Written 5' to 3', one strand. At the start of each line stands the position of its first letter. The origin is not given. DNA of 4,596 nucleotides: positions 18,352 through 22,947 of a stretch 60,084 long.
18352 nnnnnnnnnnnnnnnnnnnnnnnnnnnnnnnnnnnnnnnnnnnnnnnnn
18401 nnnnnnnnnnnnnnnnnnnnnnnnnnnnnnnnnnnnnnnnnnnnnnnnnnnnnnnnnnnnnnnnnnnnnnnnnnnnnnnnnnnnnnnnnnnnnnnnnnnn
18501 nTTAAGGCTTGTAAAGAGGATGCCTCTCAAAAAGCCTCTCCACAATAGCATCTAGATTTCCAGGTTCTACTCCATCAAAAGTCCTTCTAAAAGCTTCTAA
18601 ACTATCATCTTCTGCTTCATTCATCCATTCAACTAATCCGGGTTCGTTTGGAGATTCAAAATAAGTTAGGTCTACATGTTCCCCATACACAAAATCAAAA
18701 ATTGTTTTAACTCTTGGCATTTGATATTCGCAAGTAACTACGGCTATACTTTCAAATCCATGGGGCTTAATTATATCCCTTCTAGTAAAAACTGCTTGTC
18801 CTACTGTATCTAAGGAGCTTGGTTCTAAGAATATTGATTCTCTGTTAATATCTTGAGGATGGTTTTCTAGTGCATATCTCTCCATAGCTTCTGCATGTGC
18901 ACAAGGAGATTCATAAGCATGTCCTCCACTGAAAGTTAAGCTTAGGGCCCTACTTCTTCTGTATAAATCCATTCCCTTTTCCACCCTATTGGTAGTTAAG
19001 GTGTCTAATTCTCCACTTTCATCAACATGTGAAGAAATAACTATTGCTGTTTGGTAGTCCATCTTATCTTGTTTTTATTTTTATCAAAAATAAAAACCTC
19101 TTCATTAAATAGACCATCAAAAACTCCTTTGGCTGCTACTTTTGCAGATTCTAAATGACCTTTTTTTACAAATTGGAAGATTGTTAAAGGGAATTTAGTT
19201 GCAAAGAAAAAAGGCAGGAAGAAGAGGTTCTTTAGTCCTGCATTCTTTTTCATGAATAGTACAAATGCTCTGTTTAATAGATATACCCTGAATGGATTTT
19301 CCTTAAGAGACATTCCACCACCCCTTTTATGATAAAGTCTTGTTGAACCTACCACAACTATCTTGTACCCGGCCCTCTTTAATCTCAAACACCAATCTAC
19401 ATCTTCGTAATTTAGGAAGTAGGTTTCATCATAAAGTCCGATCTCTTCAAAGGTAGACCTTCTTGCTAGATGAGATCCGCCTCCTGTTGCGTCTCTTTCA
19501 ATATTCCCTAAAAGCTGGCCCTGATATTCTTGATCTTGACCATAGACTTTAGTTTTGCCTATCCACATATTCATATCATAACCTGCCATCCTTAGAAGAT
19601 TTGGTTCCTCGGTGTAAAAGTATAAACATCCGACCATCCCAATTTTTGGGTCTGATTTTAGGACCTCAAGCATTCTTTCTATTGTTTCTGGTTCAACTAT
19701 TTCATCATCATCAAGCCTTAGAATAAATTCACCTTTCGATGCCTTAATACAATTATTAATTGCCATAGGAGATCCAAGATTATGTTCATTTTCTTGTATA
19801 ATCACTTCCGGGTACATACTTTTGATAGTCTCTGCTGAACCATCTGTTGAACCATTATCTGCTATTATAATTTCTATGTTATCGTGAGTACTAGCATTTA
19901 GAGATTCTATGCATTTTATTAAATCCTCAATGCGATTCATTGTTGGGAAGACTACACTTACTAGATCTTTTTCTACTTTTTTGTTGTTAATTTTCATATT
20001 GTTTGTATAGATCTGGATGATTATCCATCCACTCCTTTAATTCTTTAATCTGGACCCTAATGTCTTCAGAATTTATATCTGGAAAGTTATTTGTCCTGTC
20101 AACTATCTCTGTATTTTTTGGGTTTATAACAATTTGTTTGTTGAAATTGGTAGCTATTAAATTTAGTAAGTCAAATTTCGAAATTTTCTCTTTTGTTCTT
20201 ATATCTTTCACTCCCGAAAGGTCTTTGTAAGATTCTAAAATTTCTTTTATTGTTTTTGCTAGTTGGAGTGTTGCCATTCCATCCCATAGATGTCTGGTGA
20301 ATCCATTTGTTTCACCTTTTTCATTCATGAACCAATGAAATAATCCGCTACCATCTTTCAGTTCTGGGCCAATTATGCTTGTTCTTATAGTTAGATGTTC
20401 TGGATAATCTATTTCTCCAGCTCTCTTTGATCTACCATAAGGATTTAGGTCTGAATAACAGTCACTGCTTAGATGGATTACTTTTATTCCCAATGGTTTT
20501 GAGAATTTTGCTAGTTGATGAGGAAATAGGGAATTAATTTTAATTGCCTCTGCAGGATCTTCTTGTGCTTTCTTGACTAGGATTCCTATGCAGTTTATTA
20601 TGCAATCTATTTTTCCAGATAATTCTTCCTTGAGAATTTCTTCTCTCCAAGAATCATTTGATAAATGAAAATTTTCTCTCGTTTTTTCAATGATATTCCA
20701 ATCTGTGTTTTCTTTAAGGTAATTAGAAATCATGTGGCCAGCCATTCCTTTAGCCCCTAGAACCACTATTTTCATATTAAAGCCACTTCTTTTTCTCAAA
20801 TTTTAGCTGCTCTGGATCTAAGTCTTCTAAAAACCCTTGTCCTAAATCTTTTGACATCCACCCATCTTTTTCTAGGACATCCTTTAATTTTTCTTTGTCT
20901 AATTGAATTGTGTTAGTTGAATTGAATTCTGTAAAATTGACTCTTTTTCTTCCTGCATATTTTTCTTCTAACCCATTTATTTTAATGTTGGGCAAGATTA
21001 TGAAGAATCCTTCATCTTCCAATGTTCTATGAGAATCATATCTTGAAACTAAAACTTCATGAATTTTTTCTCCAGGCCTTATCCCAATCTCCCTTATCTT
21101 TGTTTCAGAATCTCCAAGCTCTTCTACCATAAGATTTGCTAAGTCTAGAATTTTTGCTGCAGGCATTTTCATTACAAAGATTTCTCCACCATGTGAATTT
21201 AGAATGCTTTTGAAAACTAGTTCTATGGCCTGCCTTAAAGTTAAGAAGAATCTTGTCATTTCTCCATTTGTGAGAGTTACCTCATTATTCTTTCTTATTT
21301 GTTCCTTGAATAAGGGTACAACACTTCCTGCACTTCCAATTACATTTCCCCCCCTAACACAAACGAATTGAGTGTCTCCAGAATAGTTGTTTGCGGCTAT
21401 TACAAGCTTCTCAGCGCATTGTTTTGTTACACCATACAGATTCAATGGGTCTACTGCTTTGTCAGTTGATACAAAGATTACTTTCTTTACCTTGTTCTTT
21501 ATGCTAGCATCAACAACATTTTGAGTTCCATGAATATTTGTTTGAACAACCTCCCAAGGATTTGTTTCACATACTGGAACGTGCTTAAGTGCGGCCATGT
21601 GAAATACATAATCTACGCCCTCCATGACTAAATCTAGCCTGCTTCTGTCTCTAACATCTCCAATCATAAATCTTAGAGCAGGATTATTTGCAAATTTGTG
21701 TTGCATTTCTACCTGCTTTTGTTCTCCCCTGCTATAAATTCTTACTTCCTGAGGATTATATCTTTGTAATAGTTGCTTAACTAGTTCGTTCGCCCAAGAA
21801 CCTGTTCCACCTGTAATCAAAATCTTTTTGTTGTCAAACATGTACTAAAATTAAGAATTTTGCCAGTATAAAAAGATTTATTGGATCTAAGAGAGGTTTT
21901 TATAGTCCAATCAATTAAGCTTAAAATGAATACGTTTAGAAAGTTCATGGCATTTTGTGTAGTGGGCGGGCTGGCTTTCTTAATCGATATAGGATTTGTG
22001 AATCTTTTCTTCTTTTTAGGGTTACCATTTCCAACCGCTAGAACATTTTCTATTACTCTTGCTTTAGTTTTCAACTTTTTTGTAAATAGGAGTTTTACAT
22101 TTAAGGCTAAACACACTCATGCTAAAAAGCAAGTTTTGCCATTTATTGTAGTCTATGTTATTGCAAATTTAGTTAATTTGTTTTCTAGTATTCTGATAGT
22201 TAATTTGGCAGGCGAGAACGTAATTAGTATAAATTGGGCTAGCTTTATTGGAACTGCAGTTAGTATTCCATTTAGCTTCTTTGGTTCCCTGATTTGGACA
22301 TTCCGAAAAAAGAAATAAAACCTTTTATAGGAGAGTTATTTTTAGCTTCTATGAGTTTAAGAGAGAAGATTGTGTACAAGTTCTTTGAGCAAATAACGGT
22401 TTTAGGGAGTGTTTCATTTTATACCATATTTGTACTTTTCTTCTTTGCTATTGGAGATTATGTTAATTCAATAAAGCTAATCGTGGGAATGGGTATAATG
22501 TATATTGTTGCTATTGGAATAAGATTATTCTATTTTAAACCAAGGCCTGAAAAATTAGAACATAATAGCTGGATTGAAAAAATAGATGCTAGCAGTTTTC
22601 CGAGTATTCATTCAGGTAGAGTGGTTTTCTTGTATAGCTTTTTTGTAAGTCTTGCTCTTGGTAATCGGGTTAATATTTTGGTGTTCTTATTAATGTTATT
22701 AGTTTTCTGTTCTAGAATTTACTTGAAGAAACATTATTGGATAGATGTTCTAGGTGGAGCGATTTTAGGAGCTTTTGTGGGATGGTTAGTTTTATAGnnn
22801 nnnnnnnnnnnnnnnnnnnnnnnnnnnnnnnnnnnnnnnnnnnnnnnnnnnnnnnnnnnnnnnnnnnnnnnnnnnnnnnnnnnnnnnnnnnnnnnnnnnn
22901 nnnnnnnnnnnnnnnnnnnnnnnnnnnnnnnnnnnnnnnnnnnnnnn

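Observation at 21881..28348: Module resembling the mycobacterial decaprenyl-phospho-arabinose (DPA) pathway: GtrA + PAP2 + DPPR-synthase-like UbiA + oxidoreductase/SDR pair + GT-C-like membrane protein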

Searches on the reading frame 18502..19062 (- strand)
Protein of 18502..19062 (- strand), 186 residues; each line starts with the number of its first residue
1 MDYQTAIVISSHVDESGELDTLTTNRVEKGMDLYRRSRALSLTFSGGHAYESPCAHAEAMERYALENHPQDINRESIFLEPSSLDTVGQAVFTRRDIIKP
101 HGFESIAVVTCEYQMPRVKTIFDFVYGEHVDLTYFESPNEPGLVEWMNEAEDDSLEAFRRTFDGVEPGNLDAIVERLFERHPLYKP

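Call 83: search_protein_families(library=pfam, proteins=[window:18502-19062:-], max_evalue=0.00001)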
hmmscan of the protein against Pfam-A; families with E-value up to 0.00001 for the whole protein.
window:18502-19062:- (186 aa): 1 family
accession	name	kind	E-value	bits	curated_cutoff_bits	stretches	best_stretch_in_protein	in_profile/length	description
PF02698.23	DUF218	-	2.1e-17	63.7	27.6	1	7-125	4-103/133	DUF218 domain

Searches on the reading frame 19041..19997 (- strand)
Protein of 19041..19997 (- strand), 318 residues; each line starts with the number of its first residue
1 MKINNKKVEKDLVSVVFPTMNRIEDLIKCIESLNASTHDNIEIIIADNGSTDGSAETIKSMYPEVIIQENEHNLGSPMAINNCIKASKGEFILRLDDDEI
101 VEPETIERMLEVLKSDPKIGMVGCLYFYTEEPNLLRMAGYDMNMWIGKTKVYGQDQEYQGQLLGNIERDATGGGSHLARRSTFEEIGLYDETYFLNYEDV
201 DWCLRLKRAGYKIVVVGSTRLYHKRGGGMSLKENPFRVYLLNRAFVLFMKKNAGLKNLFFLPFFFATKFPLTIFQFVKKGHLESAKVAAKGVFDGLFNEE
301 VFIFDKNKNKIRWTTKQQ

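Call 48: search_protein_families(library=pfam, proteins=[window:19041-19997:-], max_evalue=0.001)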
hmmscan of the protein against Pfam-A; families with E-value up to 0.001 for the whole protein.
window:19041-19997:- (318 aa): 7 families
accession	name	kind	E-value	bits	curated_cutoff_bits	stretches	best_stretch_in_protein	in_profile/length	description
PF00535.33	Glycos_transf_2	-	6.4e-30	104.7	23.3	1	14-150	1-132/168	Glycosyl transferase family 2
PF13641.12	Glyco_tranf_2_3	-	4.8e-16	59.9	27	1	13-219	3-207/230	Glycosyltransferase like family 2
PF10111.15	Glyco_tranf_2_2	-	3.1e-09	37.2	27.3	1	35-239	23-231/276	Glycosyltransferase like family 2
PF13632.12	Glyco_trans_2_3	-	2.3e-07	31.3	27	1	92-222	2-122/198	Glycosyl transferase family group 2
PF13506.12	Glyco_transf_21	-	3.9e-06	26.9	21.7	1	79-216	18-147/174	Glycosyl transferase family 21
PF13712.12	Glyco_tranf_2_5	-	5.9e-06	26.6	27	0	79-124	44-90/210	Glycosyltransferase like family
PF20691.3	TAGT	-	0.00081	19.8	27.5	0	15-217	3-191/205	TET-Associated Glycosyltransferase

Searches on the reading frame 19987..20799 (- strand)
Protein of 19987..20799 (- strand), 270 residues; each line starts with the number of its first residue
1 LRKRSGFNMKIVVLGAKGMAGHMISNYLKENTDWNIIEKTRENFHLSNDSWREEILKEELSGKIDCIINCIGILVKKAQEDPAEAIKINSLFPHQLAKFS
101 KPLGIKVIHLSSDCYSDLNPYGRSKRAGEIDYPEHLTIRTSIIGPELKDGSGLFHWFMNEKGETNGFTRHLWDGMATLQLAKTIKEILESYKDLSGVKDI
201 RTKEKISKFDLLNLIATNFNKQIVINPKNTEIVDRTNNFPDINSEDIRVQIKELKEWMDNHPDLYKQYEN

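Call 50: search_protein_families(library=pfam, proteins=[window:19987-20799:-], max_evalue=0.00001)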
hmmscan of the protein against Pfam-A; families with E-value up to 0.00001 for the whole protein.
window:19987-20799:- (270 aa): 2 families
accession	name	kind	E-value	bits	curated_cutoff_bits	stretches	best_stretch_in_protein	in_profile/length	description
PF04321.23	RmlD_sub_bind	-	1.1e-11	44.7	27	1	9-114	1-103/287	RmlD substrate binding domain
PF01370.27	Epimerase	-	3.4e-08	33.6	20.9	1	11-115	1-118/240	NAD dependent epimerase/dehydratase family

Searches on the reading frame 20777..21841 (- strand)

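Call 50: search_protein_families(library=pfam, proteins=[window:20777-21841:-], max_evalue=0.00001)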
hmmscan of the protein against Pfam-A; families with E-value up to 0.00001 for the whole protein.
window:20777-21841:- (354 aa): 8 families
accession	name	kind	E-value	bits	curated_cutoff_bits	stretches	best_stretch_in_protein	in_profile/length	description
PF02719.21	Polysacc_synt_2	-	2.5e-103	345.8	20.2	1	7-282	1-291/293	Polysaccharide biosynthesis protein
PF01370.27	Epimerase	-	3.3e-29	102.4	20.9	1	7-215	1-227/240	NAD dependent epimerase/dehydratase family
PF01073.25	3Beta_HSD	-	9.1e-26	90.9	22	1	8-132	1-122/280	3-beta hydroxysteroid dehydrogenase/isomerase family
PF16363.11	GDP_Man_Dehyd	-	5.7e-17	62.6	27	1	8-149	1-166/332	GDP-mannose 4,6 dehydratase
PF13460.12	NAD_binding_10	-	2.7e-11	44.1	27.2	1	11-131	1-103/184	NAD(P)H-binding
PF07993.18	NAD_binding_4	-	2.8e-10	40.2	20.1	1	9-131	1-141/258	Male sterility protein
PF04321.23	RmlD_sub_bind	-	1.5e-09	37.8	27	1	6-172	2-156/287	RmlD substrate binding domain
PF05368.20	NmrA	-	5.8e-09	36.4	27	1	4-131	2-112/298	NmrA-like family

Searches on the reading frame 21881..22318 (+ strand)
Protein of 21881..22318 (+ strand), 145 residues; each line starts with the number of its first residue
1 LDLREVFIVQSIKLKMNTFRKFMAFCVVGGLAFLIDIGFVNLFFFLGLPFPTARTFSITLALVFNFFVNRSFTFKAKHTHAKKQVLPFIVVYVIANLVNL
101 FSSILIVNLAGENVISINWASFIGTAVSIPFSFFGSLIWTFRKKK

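Call 3: search_protein_families(library=pfam, proteins=[window:21881-22318:+], max_evalue=0.01)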
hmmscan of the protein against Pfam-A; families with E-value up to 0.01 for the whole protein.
window:21881-22318:+ (145 aa): 1 family
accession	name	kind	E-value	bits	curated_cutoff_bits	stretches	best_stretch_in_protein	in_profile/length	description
PF04138.20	GtrA_DPMS_TM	-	1.3e-19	70.9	26.1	1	25-141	2-117/117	GtrA/DPMS, transmembrane domain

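Call 4: search_protein_families(library=ncbifam, proteins=[window:21881-22318:+], max_evalue=0.01)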
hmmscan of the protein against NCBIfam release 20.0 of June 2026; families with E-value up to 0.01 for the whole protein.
window:21881-22318:+ (145 aa): 0 families

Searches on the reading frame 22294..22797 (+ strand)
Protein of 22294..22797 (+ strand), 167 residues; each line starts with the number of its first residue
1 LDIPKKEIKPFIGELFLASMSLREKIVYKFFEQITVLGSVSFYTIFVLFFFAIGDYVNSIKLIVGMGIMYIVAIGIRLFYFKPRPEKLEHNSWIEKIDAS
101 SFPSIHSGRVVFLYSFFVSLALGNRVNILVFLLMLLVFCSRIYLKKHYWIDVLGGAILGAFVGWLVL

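Call 3: search_protein_families(library=pfam, proteins=[window:22294-22797:+], max_evalue=0.01)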
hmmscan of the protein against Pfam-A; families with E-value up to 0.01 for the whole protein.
window:22294-22797:+ (167 aa): 3 families
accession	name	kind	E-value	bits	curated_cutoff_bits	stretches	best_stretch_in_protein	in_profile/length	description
PF01569.27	PAP2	-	1.2e-16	61.1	27.2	1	61-166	4-121/130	PAP2 superfamily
PF14378.12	PAP2_3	-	2.8e-07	31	27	1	99-161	124-186/190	PAP2 superfamily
PF14360.12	PAP2_C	-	0.0014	19.6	27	1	110-163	14-69/74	PAP2 superfamily C-terminal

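Call 4: search_protein_families(library=ncbifam, proteins=[window:22294-22797:+], max_evalue=0.01)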
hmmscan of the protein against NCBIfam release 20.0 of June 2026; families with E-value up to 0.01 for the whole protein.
window:22294-22797:+ (167 aa): 3 families
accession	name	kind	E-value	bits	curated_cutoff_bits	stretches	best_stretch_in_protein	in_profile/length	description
NF047884.1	UdeprDiPSep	equivalog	3.2e-06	27.2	250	1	48-165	63-182/188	undecaprenyl-diphosphatase SepP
NF008813.0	PRK11837.1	equivalog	1.1e-05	25.4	229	1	61-159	67-161/202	undecaprenyl-diphosphate phosphatase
NF052609.1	PhinosDhcerSyn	equivalog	0.00066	19.2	480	1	101-166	218-282/305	phosphoinositol dihydroceramide synthase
